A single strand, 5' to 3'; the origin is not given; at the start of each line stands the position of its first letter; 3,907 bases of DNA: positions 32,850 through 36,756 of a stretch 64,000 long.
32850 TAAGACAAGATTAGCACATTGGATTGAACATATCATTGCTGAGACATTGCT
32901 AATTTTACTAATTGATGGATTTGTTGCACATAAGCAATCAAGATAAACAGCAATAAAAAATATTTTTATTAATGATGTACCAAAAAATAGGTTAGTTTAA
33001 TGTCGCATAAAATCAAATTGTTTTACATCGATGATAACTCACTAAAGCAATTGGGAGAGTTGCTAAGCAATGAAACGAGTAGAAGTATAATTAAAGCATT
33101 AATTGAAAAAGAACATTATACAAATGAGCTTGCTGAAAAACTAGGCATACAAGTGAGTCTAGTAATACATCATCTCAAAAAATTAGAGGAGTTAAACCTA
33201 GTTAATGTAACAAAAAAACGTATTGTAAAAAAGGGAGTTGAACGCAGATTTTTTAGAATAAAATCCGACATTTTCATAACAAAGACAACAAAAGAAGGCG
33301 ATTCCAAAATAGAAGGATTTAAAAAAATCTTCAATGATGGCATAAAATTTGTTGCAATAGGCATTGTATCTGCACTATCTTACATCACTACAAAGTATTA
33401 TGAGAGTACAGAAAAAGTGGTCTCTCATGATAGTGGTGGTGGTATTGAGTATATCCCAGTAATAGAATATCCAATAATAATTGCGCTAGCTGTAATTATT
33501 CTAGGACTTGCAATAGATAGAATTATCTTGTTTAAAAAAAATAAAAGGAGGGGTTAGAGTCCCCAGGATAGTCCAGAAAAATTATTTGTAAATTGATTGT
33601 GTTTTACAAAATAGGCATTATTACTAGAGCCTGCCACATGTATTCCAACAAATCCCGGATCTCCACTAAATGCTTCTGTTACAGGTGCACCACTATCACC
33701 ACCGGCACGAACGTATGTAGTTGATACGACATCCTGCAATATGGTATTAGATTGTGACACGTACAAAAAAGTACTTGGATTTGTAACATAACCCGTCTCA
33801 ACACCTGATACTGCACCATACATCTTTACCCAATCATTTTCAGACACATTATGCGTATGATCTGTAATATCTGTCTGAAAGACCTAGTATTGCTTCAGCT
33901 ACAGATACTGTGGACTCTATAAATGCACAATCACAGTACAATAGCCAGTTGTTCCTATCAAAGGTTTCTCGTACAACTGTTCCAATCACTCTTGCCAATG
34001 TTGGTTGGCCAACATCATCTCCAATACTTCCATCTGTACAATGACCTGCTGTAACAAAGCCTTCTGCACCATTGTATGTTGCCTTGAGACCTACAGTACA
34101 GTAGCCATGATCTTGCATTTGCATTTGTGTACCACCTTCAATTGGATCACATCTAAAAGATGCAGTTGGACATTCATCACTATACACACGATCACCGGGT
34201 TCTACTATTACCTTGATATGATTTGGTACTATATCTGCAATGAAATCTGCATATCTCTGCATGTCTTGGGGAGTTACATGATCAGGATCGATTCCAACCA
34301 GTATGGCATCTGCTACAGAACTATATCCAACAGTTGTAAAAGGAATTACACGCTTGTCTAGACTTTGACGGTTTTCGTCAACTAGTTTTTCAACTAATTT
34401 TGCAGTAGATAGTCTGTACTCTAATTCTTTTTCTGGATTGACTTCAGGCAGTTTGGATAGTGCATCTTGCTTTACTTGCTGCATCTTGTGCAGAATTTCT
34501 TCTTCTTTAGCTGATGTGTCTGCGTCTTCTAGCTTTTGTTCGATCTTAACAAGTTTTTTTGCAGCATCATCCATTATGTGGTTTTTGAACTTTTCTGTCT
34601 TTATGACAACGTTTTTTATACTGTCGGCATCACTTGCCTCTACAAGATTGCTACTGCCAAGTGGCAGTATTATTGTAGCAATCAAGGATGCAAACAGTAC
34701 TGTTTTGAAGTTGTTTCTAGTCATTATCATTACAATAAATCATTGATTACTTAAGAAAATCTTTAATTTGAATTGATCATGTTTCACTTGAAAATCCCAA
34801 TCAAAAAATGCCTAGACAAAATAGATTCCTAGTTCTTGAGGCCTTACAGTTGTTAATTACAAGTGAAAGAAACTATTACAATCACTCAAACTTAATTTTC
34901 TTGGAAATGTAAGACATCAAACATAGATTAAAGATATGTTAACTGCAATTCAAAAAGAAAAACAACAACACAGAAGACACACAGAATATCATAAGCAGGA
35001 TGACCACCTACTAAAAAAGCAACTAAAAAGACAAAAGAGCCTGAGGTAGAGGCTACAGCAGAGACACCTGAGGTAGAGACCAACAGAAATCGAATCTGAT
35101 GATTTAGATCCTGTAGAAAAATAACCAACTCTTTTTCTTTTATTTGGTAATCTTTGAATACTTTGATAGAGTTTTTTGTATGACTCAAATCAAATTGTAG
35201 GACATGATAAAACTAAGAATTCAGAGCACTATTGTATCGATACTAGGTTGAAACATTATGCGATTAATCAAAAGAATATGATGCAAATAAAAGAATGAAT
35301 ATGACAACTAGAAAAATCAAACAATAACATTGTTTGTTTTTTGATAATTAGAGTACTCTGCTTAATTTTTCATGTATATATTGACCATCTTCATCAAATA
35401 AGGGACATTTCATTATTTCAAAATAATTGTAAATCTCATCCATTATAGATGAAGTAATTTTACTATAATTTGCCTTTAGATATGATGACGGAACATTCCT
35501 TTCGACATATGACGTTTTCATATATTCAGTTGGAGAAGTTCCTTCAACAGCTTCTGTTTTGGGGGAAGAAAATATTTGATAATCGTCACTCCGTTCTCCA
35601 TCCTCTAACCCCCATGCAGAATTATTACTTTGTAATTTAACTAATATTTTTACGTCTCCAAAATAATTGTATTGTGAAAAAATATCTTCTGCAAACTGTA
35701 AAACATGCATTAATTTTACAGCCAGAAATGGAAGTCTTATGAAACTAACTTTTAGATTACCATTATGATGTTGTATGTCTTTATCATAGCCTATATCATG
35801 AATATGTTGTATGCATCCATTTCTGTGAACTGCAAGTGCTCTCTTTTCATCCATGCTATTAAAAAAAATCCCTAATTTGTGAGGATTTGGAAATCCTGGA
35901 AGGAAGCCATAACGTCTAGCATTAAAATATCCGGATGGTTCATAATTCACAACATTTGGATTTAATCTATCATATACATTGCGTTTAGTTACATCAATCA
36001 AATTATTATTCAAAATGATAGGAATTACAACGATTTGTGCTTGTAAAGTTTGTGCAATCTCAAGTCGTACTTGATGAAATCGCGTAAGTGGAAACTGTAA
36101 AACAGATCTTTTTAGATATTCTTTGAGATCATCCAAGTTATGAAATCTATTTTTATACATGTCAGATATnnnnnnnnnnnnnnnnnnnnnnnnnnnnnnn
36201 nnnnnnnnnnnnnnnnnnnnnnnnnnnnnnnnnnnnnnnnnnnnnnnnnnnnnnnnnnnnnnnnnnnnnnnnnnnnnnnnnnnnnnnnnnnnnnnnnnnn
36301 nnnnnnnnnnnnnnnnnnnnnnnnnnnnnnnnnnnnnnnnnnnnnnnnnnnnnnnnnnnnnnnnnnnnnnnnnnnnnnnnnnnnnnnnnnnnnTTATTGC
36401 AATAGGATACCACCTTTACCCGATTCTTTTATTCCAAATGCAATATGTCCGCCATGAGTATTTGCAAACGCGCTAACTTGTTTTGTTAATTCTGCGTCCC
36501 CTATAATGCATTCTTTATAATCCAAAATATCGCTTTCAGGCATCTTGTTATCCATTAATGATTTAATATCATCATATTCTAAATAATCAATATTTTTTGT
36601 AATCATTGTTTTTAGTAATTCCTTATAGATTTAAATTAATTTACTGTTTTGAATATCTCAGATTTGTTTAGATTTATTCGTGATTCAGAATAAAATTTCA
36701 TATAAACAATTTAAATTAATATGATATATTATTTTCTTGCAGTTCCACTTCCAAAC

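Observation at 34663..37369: Shared promoter + signal-peptide cassette in inverted copies drives two unrelated secreted proteins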

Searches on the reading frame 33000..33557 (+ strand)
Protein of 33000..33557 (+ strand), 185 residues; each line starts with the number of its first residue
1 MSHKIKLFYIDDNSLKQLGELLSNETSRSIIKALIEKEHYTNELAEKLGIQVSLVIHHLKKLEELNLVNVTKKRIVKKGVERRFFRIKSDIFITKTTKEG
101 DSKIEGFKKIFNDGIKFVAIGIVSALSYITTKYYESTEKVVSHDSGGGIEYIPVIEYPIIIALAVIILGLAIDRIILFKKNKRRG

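Call 6: search_protein_families(library=pfam, proteins=[window:33000-33557:+], max_evalue=0.1)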
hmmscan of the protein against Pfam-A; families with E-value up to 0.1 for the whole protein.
window:33000-33557:+ (185 aa): 16 families
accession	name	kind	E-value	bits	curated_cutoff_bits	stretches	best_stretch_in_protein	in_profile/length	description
PF01022.26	HTH_5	-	1.3e-11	44.7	22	1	26-69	3-46/47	Bacterial regulatory protein, arsR family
PF12840.13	HTH_20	-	5.3e-08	33.2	27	1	22-70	1-50/51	Helix-turn-helix domain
PF13412.12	HTH_24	-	3.4e-06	27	21.9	1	24-68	2-47/48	Winged helix-turn-helix DNA-binding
PF25212.1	HVO_A0114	-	0.00072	19.7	27.6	1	13-75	11-73/84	HVO_A0114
PF02002.24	TFIIE_alpha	-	0.0015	18.8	22.9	1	26-91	14-80/105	TFIIE alpha subunit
PF01047.28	MarR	-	0.0022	18.3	24.6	1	39-72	18-51/59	MarR family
PF24035.1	DUF7344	-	0.0033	18.2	27.8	0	50-74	48-72/76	Domain of unknown function (DUF7344)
PF08279.18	HTH_11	-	0.0061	16.8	25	1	28-73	3-49/55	HTH domain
PF10007.15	DUF2250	-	0.016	15.7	24.4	1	23-81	6-65/93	Uncharacterized protein conserved in archaea (DUF2250)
PF02650.20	HTH_WhiA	-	0.024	15.5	27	0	12-37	54-79/84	WhiA C-terminal HTH domain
PF10410.14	DnaB_bind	-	0.024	15.3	20.6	1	33-50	36-53/56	DnaB-helicase binding domain of primase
PF21476.4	PF0610-like_N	-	0.03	15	33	1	30-62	6-38/50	PF0610-like, N-terminal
PF13197.11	DUF4013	-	0.034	14.4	26.9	1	95-170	25-106/168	Protein of unknown function (DUF4013)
PF01978.25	TrmB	-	0.037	14.3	25.6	1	36-77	20-59/68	Sugar-specific transcriptional regulator TrmB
PF01325.25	Fe_dep_repress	-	0.05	14.3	26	1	41-74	25-58/60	Iron dependent repressor, N-terminal DNA binding domain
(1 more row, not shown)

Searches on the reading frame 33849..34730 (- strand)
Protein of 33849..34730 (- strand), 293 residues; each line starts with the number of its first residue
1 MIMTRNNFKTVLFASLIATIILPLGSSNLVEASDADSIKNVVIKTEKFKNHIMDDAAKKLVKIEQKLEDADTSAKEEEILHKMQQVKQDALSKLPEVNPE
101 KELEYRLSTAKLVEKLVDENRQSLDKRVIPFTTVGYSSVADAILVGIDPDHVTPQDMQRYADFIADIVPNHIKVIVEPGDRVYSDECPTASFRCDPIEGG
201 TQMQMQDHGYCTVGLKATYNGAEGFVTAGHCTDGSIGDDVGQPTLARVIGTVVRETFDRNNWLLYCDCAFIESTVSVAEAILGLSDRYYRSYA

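Call 6: search_protein_families(library=pfam, proteins=[window:33849-34730:-], max_evalue=0.1)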
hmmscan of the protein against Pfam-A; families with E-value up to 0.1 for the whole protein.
window:33849-34730:- (293 aa): 1 family
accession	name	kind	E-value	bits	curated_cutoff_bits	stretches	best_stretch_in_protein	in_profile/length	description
PF03419.18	Peptidase_U4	-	0.07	12.9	28.4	0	107-157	206-252/284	Sporulation factor SpoIIGA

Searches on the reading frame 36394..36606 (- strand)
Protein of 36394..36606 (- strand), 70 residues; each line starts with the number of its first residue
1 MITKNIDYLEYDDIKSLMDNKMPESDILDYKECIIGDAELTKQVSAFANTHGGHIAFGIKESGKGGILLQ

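Call 6: search_protein_families(library=pfam, proteins=[window:36394-36606:-], max_evalue=0.1)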
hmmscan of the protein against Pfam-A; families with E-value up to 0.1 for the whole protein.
window:36394-36606:- (70 aa): 1 family
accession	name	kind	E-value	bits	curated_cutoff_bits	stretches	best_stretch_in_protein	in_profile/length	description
PF04326.19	SLFN_AlbA_2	-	3.7e-09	37.6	25.3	1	24-64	1-44/118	Schlafen, AlbA_2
